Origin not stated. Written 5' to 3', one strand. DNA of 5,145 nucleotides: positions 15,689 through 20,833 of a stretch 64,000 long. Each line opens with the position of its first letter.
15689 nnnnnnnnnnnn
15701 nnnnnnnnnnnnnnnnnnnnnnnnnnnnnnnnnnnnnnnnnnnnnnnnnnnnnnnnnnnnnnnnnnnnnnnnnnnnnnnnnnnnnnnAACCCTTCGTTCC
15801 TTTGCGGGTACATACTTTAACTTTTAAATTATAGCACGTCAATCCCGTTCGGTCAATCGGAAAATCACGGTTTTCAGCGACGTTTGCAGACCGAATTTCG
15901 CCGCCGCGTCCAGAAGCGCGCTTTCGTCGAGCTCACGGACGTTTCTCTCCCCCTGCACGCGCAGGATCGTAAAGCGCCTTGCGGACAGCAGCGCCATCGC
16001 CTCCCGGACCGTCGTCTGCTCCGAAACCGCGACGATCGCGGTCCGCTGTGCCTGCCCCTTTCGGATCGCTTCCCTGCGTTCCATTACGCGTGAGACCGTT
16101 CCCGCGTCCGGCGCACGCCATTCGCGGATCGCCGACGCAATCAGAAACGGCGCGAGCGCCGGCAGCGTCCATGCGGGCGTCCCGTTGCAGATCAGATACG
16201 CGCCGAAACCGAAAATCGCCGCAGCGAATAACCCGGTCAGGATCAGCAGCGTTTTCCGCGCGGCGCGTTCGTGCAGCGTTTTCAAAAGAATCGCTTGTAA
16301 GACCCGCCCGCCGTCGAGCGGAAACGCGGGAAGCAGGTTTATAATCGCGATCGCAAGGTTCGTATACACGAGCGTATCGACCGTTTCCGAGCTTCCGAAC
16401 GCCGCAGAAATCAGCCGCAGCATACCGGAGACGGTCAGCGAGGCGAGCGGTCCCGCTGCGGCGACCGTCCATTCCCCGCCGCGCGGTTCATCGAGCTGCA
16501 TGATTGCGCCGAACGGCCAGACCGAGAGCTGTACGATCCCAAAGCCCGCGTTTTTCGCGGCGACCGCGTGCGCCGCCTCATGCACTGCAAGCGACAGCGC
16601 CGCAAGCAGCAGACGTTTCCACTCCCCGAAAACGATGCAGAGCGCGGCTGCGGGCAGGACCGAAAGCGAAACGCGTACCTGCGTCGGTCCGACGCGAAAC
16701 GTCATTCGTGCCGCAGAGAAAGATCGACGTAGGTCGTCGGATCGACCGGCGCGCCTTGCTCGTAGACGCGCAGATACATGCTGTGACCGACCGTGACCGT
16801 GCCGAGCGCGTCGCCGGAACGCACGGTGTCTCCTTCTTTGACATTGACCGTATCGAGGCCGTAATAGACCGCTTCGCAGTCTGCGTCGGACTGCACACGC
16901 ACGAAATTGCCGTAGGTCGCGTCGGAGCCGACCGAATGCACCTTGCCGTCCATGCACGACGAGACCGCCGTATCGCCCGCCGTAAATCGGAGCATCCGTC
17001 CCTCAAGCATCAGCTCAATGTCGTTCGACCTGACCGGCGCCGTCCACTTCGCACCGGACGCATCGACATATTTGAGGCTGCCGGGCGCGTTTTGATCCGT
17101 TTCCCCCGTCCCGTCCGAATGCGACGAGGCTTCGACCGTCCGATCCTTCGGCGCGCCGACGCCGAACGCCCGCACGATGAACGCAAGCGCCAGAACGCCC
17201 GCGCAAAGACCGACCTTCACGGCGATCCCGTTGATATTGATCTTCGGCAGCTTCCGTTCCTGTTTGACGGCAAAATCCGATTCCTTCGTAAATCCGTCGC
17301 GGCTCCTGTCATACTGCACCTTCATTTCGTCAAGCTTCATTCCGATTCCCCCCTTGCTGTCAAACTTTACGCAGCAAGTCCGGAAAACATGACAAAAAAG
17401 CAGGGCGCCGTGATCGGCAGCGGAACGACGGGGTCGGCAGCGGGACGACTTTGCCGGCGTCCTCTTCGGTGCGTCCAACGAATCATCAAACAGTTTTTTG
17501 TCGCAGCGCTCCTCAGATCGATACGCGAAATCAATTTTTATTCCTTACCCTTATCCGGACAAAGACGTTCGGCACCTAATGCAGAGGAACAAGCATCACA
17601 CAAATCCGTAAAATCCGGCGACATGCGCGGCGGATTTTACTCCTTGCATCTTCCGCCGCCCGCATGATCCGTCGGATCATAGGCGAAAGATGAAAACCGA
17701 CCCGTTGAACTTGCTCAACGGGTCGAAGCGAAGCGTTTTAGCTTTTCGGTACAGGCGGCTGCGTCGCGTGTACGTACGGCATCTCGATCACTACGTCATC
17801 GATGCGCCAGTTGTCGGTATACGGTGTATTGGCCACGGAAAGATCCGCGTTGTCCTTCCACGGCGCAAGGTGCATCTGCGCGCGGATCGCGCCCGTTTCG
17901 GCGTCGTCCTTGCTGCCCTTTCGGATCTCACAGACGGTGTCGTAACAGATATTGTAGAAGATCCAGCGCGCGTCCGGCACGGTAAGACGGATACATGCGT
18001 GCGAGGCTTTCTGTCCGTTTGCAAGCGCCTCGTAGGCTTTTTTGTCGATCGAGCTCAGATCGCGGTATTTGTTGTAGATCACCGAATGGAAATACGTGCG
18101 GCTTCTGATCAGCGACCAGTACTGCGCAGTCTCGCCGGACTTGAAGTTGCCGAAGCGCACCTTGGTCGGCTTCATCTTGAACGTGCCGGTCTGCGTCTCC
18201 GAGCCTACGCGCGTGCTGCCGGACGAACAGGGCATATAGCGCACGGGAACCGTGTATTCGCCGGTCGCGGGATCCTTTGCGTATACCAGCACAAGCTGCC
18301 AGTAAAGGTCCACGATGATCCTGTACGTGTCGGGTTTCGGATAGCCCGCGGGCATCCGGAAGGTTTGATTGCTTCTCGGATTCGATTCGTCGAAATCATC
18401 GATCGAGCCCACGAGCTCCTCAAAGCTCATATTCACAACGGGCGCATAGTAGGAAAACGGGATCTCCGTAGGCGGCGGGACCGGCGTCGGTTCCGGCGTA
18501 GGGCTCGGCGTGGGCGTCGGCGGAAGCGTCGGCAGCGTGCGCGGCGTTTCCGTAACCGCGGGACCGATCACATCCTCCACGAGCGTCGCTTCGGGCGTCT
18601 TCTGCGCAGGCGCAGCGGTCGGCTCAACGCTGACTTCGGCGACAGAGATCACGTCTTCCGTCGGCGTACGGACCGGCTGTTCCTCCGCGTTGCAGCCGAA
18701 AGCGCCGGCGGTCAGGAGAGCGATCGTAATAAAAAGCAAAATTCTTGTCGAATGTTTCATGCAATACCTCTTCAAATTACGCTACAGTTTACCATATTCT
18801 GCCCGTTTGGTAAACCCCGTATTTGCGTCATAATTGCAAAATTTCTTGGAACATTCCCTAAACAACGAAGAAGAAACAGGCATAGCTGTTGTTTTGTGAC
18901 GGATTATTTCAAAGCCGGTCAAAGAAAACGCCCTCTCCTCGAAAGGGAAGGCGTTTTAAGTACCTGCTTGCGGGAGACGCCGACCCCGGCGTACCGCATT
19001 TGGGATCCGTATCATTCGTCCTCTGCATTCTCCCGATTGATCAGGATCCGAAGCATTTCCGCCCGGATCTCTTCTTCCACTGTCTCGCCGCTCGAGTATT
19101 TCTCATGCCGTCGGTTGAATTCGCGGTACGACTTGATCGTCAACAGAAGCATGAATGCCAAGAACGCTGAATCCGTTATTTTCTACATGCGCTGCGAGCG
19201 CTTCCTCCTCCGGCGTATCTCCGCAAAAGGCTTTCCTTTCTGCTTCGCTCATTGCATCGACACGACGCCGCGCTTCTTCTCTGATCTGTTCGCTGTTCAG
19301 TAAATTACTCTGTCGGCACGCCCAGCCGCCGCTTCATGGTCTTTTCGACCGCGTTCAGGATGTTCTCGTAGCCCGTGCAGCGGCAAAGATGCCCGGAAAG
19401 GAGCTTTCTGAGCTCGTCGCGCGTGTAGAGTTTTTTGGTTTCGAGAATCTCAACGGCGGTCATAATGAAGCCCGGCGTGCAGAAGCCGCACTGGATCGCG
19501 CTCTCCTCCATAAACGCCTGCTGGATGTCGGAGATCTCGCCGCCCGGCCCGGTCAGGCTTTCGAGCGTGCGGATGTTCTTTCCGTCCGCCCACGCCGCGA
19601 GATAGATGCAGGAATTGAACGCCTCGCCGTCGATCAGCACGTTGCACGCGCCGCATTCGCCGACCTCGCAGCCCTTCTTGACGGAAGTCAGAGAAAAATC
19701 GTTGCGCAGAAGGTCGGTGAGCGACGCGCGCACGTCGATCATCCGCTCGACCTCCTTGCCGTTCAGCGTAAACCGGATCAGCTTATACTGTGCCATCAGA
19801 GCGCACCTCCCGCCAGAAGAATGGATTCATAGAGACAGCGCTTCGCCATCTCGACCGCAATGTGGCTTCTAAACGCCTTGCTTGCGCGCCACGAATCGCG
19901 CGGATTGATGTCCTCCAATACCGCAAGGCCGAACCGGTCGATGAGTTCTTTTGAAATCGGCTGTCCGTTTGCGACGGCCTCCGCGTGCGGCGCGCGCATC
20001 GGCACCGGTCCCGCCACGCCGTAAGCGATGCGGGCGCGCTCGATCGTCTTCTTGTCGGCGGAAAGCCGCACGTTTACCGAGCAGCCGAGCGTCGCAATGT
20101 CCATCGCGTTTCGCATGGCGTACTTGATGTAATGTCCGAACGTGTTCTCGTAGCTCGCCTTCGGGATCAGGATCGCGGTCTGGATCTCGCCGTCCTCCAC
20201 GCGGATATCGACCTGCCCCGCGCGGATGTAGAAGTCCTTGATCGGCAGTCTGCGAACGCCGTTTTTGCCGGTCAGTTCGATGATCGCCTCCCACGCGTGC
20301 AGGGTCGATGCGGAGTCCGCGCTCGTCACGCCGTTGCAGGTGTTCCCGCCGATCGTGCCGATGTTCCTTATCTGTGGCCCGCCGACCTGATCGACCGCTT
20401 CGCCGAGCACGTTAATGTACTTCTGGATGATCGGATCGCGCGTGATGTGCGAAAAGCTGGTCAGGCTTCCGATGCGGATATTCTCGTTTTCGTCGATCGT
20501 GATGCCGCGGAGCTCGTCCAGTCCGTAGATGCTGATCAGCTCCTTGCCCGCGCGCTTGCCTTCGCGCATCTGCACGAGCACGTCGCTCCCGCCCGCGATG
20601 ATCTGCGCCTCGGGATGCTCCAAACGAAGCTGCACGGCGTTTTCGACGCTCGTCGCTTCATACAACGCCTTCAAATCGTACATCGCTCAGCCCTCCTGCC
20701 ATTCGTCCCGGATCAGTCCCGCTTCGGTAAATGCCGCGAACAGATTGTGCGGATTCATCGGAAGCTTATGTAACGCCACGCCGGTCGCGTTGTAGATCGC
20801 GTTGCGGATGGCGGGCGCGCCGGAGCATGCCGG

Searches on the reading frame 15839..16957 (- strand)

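Call 39: search_protein_families(library=pfam, proteins=[window:15839-16957:-], max_evalue=0.001)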
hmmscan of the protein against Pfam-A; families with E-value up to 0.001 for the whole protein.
window:15839-16957:- (372 aa): 1 family
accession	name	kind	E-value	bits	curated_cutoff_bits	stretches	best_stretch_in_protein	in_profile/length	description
PF02163.28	Peptidase_M50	-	1.4e-14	54.4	27.2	2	176-236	143-206/221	Peptidase family M50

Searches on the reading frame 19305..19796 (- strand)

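Call 39: search_protein_families(library=pfam, proteins=[window:19305-19796:-], max_evalue=0.001)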
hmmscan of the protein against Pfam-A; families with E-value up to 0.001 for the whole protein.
window:19305-19796:- (163 aa): 2 families
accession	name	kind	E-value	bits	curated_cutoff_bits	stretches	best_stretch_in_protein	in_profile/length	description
PF01799.25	Fer2_2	-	1.3e-27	96.2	30.3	1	77-151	1-75/75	[2Fe-2S] binding domain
PF00111.32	Fer2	-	4.5e-06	26.9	21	1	9-62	1-54/77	2Fe-2S iron-sulfur cluster binding domain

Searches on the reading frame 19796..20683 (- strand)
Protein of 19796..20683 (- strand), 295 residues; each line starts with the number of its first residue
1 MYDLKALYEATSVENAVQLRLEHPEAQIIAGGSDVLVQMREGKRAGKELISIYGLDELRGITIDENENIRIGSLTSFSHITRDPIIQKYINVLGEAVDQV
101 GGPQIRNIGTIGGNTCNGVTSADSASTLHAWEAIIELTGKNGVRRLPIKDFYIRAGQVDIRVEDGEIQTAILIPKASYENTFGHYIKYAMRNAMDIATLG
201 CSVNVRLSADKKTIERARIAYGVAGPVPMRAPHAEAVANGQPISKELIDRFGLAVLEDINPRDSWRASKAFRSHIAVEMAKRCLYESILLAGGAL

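Call 39: search_protein_families(library=pfam, proteins=[window:19796-20683:-], max_evalue=0.001)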
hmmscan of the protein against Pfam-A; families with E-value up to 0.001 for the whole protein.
window:19796-20683:- (295 aa): 2 families
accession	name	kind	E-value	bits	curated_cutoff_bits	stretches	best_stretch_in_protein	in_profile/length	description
PF00941.27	FAD_binding_5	-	3.6e-39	134.7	27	1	7-175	5-169/170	FAD binding domain in molybdopterin dehydrogenase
PF03450.22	CO_deh_flav_C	-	1e-25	90.3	25.5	1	185-286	2-101/102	CO dehydrogenase flavoprotein C-terminal domain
